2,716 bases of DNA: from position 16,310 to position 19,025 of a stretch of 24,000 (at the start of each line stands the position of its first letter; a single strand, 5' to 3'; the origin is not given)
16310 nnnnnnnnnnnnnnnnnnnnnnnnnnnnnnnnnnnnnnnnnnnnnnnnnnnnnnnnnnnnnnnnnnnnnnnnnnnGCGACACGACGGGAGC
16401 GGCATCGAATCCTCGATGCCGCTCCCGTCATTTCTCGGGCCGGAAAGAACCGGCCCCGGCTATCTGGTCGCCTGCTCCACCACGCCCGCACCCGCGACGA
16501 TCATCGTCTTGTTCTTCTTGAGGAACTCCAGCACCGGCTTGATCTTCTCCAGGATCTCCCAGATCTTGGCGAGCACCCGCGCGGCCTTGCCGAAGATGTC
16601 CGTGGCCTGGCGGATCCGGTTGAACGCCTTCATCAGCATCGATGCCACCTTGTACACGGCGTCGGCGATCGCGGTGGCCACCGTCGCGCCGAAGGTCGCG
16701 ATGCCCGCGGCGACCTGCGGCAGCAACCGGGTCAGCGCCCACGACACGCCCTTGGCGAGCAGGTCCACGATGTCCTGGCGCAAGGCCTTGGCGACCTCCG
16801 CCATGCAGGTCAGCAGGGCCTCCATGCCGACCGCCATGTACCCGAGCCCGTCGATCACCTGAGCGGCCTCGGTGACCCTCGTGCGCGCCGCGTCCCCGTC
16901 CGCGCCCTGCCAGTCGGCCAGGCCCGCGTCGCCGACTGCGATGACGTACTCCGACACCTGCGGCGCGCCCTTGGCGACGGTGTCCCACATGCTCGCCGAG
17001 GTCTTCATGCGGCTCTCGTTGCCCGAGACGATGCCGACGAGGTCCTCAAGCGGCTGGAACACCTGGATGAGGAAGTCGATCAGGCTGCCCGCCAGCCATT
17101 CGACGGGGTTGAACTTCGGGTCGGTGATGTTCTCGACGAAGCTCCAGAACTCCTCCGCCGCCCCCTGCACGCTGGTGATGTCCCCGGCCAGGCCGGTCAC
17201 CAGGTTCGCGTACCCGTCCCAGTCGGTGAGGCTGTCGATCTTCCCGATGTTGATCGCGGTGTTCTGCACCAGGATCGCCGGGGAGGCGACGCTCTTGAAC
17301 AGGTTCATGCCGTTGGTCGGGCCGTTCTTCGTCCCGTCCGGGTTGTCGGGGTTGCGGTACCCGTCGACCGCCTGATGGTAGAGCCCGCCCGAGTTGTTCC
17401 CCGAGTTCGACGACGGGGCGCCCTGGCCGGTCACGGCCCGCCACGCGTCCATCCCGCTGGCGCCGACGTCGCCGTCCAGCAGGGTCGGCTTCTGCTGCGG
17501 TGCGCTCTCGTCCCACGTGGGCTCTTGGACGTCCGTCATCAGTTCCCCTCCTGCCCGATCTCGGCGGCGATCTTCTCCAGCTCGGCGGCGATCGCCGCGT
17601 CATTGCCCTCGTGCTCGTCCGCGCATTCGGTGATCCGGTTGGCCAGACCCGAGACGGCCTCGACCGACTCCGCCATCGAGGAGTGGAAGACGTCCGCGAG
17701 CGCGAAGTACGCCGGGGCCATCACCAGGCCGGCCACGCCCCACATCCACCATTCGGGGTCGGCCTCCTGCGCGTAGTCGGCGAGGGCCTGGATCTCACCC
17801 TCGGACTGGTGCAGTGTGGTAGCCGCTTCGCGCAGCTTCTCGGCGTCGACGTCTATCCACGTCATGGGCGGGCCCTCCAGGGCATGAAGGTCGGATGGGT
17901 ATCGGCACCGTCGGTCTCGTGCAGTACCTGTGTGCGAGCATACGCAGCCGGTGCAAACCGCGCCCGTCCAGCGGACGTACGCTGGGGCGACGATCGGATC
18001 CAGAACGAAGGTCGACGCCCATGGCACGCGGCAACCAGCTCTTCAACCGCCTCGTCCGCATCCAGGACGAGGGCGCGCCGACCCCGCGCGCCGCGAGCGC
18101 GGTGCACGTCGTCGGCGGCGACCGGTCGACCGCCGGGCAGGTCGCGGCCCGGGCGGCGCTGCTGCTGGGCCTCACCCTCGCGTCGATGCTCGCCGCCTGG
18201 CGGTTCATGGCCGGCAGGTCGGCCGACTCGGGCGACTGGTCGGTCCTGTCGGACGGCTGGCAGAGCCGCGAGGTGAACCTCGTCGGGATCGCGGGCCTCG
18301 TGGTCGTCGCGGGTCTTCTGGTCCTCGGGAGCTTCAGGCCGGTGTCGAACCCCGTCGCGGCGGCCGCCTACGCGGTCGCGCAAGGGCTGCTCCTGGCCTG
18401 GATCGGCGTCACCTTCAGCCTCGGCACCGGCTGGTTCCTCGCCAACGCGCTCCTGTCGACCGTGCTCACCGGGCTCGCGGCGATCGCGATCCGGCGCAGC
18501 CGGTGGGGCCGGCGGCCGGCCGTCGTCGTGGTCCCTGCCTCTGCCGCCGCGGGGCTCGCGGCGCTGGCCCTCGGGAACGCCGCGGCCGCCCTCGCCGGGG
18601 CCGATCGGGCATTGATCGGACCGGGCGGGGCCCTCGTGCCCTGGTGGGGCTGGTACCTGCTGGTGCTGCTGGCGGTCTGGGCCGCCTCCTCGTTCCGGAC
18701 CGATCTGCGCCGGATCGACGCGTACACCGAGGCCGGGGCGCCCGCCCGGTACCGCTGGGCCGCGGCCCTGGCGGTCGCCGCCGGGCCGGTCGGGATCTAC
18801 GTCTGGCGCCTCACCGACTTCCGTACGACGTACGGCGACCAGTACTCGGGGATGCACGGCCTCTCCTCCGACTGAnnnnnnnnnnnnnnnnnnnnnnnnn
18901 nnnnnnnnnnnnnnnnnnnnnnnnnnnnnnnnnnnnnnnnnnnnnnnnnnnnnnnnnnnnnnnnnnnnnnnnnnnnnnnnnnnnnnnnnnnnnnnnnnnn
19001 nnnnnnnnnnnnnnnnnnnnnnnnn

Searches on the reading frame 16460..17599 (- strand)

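Call 23: search_protein_families(library=pfam, proteins=[window:16460-17599:-], max_evalue=0.01)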
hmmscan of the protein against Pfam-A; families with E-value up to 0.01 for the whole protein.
window:16460-17599:- (379 aa): 1 family
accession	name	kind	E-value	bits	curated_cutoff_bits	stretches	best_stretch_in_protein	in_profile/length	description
PF05480.16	PSMbeta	-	0.0048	17.1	25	0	296-326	12-42/43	Phenol-soluble modulin beta protein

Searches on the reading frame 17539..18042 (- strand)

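Call 23: search_protein_families(library=pfam, proteins=[window:17539-18042:-], max_evalue=0.01)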
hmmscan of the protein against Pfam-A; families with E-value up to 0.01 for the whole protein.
window:17539-18042:- (167 aa): 1 family
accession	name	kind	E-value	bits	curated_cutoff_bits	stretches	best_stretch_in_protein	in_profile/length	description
PF10824.14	T7SS_ESX_EspC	-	5.3e-05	24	23.5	1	63-156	5-99/100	Excreted virulence factor EspC, type VII ESX diderm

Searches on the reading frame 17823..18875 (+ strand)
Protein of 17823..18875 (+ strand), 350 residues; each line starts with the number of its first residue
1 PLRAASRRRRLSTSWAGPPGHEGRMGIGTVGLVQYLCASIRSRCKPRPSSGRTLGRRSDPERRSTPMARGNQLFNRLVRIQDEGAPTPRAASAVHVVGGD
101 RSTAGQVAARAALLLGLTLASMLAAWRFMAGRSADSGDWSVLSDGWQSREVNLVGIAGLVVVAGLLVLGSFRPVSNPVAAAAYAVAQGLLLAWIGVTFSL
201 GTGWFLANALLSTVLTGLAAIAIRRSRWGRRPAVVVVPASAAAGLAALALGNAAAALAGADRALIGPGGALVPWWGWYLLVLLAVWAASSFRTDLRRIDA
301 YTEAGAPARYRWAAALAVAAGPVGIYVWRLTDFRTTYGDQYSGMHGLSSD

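Call 23: search_protein_families(library=pfam, proteins=[window:17823-18875:+], max_evalue=0.01)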
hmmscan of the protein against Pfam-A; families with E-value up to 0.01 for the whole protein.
window:17823-18875:+ (350 aa): 1 family
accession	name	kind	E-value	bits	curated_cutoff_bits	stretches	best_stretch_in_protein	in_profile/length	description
PF12811.12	BaxI_1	-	2.5e-19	70.3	26.2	1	93-327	20-222/233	Bax inhibitor 1 like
